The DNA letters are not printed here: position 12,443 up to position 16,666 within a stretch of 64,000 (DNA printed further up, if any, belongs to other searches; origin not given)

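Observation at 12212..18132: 5.5-kb AT-rich island at the 3' end of alr, bounded by a 186-bp near-perfect direct repeat, with no integrase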

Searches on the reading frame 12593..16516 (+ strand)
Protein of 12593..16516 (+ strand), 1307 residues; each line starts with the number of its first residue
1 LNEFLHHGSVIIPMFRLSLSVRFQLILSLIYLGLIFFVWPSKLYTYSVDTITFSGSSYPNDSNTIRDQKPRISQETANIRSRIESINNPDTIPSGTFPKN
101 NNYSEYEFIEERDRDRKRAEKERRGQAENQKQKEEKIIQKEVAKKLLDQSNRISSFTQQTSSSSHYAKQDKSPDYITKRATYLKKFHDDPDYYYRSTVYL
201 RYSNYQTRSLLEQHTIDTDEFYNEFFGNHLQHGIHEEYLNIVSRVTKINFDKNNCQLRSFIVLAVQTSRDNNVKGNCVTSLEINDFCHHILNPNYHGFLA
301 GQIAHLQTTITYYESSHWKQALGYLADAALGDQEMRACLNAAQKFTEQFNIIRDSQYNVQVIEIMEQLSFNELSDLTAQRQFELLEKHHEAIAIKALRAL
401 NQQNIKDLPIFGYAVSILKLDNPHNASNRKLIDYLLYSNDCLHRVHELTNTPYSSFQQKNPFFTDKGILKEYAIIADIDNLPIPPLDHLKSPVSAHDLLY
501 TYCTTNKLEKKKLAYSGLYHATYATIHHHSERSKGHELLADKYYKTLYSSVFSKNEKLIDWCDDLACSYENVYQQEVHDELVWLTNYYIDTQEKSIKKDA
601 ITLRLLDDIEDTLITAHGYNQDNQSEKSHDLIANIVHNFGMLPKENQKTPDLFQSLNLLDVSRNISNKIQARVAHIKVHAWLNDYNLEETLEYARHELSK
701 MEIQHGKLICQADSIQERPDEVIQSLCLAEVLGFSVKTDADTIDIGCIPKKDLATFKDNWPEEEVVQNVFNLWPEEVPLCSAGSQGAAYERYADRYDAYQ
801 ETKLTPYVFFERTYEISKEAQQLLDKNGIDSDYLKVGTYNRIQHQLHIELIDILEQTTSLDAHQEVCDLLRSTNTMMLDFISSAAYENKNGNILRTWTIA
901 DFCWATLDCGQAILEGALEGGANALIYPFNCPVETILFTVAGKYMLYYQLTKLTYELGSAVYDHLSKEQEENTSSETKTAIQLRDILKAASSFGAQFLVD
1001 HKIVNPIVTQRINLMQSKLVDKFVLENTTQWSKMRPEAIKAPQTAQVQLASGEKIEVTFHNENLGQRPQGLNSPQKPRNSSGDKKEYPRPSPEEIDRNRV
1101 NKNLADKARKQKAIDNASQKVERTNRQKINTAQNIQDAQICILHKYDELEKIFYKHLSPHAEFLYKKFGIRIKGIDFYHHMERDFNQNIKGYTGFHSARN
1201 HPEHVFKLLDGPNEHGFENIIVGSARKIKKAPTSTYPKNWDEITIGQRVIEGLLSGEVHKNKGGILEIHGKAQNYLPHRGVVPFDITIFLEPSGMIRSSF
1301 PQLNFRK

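Call 6: search_protein_families(library=pfam, proteins=[window:12593-16516:+], max_evalue=0.01)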
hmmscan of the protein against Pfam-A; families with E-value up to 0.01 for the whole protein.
window:12593-16516:+ (1307 aa): 0 families

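Call 12: find_homologous_proteins(query=window:12593-16516:+)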
Query window:12593-16516:+ (1307 aa): 2 proteins with E <= 0.001 among 8000 candidates.
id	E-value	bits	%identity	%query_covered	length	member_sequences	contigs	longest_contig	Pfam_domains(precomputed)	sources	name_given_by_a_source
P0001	0.0e+0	2902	100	96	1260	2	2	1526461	-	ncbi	ncbi:MAG: hypothetical protein AB7F19_06615 [Candidatus Babeliales bacterium]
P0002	1.0e-276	940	43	47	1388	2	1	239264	-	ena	-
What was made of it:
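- The source is a single 1.53-Mb contig (call 12).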

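Call 14: find_encoding_contigs(protein=P0002, flank=10000, max_places=6)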
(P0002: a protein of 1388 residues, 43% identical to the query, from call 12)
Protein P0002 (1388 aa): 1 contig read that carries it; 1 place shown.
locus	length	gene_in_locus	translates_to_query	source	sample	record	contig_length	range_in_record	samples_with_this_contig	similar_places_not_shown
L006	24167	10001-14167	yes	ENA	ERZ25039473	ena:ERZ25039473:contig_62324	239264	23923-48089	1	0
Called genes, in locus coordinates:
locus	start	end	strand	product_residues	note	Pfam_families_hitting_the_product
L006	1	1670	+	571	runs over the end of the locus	PF03717:PBP_dimer, PF00905:Transpeptidase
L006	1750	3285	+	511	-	-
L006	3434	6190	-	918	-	PF13606:Ank_3 (faint), PF00023:Ank (faint), PF24521:Ank_KRIT1 (faint), PF12796:Ank_2 (weak), PF13637:Ank_4 (weak), PF13857:Ank_5 (weak), PF12796:Ank_2, PF02095:Extensin_1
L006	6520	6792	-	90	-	PF01649:Ribosomal_S20p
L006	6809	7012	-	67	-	PF00830:Ribosomal_L28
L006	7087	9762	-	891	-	PF06480:FtsH_ext, PF07728:AAA_5 (faint), PF05496:RuvB_N (faint), PF00004:AAA, PF17862:AAA_lid_3, PF00004:AAA, PF17862:AAA_lid_3, PF01434:Peptidase_M41, +6 more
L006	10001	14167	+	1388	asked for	-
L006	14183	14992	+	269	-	-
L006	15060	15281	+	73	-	-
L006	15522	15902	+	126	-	-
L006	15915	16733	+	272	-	-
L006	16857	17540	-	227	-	-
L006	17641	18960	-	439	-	PF26549:Tricorn_N (faint), PF07676:PD40 (faint), PF26550:Tricorn_2nd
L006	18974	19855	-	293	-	PF13103:TonB_2 (faint)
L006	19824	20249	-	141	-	PF02472:ExbD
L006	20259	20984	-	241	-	PF01618:MotA_ExbB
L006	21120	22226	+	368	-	-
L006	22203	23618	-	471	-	PF01743:PolyA_pol, PF01966:HD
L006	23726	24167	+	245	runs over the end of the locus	PF13349:DUF4097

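Call 21: search_protein_families(library=pfam, proteins=[L006:14183-14992:+, L006:15060-15281:+, L006:15522-15902:+, L006:15915-16733:+], max_evalue=10)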
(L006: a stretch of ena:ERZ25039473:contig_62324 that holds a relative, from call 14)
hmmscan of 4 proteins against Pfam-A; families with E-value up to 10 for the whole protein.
L006:14183-14992:+ (269 aa): 3 families
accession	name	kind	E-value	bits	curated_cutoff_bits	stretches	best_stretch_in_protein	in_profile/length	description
PF04489.18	DUF570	-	0.051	12.6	25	1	85-166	51-131/456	Protein of unknown function (DUF570)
PF13978.11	DUF4223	-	0.085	13.2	27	1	126-150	21-45/54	Protein of unknown function (DUF4223)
PF02288.20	Dehydratase_MU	-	0.16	12.3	27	1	62-137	16-91/110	Dehydratase medium subunit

L006:15060-15281:+ (73 aa): 0 families

L006:15522-15902:+ (126 aa): 1 family
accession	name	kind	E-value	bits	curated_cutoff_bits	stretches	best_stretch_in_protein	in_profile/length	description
PF14436.11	EndoU_bacteria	-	0.13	13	25.3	1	9-70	16-85/129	Bacterial EndoU nuclease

L006:15915-16733:+ (272 aa): 1 family
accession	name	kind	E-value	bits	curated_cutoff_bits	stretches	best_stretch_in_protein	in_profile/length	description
PF24312.1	Ig-like_POM152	-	0.079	13.8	27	1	93-142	15-61/89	Nucleoporin POM152, Ig-like domain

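Call 42: search_protein_representatives(protein=window:12914-16513:+)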
Query: 1200 residues. Proteins with E-value up to 0.001 (for the whole library): 190; up to 1e-10: 66; up to 1e-30: 6. The best 150 are listed.
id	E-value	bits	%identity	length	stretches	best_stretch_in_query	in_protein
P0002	1.1e-272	924.5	43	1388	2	606-1194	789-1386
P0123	3.0e-271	919.7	44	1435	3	3-610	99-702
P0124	2.9e-42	161.4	37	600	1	640-921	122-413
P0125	2.4e-35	138.5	35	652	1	642-897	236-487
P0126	7.3e-35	136.9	35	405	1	603-868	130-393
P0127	1.8e-32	129.0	51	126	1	1074-1196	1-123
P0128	1.6e-30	122.5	32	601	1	642-910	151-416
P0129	7.1e-27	110.4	30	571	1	651-900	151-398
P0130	2.6e-24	101.9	64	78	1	647-722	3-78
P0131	1.4e-22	96.2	28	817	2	680-859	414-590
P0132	9.5e-20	86.8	33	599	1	686-897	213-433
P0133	1.3e-17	79.7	35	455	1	668-853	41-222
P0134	3.6e-17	78.3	32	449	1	659-898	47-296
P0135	6.2e-17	77.5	30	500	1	683-953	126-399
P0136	1.1e-16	76.6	33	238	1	682-850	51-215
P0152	1.3e-13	66.5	27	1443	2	695-857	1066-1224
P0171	2.5e-12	62.2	28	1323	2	663-896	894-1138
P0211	5.7e-09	51.1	30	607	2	1061-1196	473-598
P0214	7.3e-09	50.8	36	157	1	1064-1153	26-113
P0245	1.2e-06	43.4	30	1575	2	703-852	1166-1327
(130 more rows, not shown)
